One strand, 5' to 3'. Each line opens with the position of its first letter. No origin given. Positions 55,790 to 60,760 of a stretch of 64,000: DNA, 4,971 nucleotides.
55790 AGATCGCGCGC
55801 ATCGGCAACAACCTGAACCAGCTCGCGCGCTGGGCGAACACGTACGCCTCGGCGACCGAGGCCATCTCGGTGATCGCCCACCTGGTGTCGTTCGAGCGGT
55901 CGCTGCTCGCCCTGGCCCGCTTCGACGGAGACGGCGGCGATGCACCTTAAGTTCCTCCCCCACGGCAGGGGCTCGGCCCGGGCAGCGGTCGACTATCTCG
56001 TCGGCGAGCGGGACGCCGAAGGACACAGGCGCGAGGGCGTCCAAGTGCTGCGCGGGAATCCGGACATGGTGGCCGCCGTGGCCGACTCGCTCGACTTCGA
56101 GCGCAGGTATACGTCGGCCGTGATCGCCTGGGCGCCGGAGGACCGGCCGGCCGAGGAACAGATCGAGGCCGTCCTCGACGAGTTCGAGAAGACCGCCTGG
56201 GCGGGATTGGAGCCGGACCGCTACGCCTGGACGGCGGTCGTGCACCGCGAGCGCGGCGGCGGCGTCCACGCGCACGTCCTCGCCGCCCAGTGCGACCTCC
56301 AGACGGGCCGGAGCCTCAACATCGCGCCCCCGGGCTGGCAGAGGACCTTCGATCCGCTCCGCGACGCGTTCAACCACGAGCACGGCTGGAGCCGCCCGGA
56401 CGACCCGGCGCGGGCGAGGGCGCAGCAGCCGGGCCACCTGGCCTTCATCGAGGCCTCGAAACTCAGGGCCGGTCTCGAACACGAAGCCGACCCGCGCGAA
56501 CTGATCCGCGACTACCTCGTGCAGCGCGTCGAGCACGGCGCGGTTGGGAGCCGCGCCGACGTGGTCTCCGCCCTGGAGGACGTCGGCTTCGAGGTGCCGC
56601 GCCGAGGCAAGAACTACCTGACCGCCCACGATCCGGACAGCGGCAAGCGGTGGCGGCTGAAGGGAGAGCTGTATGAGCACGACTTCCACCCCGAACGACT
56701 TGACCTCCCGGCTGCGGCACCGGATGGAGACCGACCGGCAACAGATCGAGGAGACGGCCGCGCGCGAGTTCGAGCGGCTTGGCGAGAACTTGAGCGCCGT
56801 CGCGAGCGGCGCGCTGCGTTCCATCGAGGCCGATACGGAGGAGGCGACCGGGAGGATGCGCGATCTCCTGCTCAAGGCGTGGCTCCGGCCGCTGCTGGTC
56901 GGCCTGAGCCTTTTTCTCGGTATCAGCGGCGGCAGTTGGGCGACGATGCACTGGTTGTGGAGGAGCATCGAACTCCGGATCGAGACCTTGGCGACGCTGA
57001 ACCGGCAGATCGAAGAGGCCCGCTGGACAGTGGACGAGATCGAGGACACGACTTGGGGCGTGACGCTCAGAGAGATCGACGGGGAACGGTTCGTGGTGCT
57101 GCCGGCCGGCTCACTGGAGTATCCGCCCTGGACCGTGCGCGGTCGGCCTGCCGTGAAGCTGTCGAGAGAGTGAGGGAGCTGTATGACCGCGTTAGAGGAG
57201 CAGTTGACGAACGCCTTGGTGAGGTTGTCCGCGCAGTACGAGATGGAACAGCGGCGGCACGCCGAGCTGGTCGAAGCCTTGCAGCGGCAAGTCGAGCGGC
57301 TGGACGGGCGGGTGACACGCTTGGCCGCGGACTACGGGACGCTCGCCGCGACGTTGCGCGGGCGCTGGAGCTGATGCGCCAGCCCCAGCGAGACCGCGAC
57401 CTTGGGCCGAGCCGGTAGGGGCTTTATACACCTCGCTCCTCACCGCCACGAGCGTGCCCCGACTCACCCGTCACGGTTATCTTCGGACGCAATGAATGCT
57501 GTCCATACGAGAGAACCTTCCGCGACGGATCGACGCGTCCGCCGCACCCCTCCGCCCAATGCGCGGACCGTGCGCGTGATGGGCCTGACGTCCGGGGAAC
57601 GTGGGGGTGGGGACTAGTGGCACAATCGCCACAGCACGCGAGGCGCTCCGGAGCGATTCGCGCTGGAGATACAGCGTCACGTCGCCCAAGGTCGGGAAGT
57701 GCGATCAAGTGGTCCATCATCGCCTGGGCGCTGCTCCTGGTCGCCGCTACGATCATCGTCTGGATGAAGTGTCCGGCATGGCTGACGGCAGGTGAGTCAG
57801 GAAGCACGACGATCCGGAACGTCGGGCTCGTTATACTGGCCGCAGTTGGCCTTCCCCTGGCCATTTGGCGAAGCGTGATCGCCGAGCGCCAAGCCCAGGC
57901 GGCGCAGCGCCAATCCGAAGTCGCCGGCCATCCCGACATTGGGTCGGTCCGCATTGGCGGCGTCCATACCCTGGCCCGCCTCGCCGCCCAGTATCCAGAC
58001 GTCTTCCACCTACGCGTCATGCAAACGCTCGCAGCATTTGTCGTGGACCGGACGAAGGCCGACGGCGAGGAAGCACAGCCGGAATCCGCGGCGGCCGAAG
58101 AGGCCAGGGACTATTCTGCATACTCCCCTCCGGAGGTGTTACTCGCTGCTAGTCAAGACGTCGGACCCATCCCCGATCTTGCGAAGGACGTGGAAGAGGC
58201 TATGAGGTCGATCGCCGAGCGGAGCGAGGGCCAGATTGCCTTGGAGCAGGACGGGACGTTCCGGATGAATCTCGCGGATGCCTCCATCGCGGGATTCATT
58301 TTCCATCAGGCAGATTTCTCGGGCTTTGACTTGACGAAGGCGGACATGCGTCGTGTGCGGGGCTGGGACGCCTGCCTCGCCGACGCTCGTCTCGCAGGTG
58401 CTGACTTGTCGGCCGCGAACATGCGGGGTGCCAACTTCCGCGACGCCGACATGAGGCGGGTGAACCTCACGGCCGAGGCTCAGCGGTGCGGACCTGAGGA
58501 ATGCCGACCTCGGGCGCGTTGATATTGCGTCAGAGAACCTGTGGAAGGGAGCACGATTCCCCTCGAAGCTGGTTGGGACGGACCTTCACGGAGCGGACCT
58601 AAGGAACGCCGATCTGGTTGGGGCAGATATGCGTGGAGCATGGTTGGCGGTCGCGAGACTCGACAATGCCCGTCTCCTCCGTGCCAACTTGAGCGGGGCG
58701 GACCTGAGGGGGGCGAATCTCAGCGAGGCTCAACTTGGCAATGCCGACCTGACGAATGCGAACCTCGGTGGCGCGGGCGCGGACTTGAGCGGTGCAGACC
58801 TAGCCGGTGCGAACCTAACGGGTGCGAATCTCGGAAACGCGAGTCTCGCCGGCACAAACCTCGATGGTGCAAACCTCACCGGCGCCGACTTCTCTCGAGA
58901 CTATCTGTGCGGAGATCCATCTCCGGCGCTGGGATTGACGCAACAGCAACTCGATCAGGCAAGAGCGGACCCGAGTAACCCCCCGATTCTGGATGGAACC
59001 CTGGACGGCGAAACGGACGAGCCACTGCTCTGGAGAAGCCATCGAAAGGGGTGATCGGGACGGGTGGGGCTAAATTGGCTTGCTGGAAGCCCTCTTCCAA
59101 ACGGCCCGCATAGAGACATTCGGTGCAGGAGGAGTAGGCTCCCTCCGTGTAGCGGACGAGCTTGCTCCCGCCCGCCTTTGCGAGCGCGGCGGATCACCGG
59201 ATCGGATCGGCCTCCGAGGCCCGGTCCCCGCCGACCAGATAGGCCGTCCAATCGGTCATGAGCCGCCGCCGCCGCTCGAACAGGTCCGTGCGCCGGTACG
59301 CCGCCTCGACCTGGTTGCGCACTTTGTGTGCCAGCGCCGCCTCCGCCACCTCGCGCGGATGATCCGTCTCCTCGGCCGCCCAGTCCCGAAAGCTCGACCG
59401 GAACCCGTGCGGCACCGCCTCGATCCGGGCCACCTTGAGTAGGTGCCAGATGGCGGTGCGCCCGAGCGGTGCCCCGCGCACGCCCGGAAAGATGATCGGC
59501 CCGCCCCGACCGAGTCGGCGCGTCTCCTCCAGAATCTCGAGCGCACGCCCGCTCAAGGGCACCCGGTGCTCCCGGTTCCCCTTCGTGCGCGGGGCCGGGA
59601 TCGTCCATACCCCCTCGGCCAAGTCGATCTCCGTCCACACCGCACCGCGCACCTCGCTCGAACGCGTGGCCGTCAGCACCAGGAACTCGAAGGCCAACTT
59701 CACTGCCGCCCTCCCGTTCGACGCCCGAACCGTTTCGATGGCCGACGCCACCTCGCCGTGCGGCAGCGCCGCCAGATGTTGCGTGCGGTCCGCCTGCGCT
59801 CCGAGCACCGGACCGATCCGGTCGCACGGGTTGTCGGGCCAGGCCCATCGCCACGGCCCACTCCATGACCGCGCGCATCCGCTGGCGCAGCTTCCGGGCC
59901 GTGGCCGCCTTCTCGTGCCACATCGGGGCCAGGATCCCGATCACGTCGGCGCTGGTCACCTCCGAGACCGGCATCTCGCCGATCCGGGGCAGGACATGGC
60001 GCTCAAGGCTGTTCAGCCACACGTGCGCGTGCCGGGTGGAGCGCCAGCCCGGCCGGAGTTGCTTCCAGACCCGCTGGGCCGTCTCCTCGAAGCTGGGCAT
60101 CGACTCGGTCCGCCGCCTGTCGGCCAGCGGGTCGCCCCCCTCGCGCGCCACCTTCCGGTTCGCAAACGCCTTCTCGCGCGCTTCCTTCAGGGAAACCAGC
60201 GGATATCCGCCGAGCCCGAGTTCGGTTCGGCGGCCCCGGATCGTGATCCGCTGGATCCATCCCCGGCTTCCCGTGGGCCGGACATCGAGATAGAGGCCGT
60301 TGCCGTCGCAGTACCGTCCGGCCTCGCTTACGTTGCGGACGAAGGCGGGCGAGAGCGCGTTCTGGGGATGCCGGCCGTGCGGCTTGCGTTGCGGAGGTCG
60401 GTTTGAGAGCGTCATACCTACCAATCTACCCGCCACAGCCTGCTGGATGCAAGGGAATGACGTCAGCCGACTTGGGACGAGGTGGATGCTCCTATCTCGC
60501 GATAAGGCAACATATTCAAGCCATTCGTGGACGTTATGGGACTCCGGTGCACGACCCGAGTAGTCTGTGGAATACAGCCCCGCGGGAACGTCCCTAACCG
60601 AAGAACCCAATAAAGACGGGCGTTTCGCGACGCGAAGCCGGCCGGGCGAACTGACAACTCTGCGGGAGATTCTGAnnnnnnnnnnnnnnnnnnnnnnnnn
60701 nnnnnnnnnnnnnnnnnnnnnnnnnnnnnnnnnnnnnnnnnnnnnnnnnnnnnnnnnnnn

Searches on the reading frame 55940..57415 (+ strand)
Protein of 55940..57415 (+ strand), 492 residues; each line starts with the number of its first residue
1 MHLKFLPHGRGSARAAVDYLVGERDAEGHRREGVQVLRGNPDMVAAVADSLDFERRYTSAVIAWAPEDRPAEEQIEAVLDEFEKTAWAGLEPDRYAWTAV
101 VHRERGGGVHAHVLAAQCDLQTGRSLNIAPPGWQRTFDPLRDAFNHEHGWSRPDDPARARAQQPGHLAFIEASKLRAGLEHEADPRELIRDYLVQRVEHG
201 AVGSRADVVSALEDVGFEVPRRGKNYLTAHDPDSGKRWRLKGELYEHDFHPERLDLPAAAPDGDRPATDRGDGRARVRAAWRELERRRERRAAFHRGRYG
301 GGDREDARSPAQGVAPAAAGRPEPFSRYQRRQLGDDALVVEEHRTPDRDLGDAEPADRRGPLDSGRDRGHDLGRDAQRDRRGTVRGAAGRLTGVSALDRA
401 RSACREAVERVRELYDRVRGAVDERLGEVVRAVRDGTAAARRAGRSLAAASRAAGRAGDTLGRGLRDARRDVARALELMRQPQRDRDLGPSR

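Call 28: search_protein_families(library=pfam, proteins=[window:55940-57415:+], max_evalue=0.0001)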
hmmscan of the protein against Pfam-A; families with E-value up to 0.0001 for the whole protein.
window:55940-57415:+ (492 aa): 1 family
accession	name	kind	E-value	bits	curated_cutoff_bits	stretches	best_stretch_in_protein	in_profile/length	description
PF03432.20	Relaxase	-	8.4e-06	26.5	24.6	1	55-150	43-132/132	MobA/VirD2-like, nuclease domain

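Call 77: search_protein_families(library=padloc, proteins=[window:55940-57415:+], max_evalue=0.001)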
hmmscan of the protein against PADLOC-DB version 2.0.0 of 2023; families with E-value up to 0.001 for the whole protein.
window:55940-57415:+ (492 aa): 0 families

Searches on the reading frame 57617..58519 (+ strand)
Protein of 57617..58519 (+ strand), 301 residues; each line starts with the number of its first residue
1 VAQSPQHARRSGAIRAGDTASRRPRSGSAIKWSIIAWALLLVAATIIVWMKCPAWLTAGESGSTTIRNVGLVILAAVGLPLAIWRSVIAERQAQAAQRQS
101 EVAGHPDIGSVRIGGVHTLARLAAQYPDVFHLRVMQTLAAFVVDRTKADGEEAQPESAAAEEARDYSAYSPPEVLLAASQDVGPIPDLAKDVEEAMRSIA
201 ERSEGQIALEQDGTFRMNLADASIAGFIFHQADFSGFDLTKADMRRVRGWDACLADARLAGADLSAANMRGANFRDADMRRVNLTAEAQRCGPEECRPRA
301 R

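Call 28: search_protein_families(library=pfam, proteins=[window:57617-58519:+], max_evalue=0.0001)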
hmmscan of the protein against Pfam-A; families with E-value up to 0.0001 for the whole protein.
window:57617-58519:+ (301 aa): 1 family
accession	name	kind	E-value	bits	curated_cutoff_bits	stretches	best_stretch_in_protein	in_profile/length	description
PF00805.28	Pentapeptide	-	7e-12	45.1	20.2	1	252-285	1-34/40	Pentapeptide repeats (8 copies)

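Call 77: search_protein_families(library=padloc, proteins=[window:57617-58519:+], max_evalue=0.001)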
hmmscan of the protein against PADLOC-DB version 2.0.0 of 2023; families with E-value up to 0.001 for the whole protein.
window:57617-58519:+ (301 aa): 0 families

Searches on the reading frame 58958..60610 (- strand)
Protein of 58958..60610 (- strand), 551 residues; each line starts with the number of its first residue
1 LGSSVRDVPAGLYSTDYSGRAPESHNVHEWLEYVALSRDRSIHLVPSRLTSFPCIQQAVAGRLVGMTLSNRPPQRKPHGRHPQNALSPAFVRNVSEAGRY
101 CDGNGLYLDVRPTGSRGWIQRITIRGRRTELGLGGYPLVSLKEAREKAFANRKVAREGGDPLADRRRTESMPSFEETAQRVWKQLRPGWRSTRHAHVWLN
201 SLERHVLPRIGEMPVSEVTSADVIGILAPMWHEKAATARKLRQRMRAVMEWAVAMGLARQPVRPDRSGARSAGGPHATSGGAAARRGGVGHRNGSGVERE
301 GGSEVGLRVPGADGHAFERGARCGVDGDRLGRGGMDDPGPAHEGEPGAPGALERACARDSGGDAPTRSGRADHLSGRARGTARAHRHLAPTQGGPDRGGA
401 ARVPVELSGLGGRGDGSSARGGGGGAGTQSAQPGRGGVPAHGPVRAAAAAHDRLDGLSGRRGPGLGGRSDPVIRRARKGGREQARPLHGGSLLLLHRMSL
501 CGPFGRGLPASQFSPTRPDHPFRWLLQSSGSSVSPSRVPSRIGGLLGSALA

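Call 28: search_protein_families(library=pfam, proteins=[window:58958-60610:-], max_evalue=0.0001)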
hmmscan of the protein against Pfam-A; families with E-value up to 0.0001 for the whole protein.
window:58958-60610:- (551 aa): 2 families
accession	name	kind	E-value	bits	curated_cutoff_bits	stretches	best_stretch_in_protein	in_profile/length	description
PF22022.2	Phage_int_M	-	2.3e-22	79.5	27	1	174-262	1-89/96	Phage integrase central domain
PF13356.12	Arm-DNA-bind_3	-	3.1e-17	62.9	27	1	91-167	6-82/83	Arm DNA-binding domain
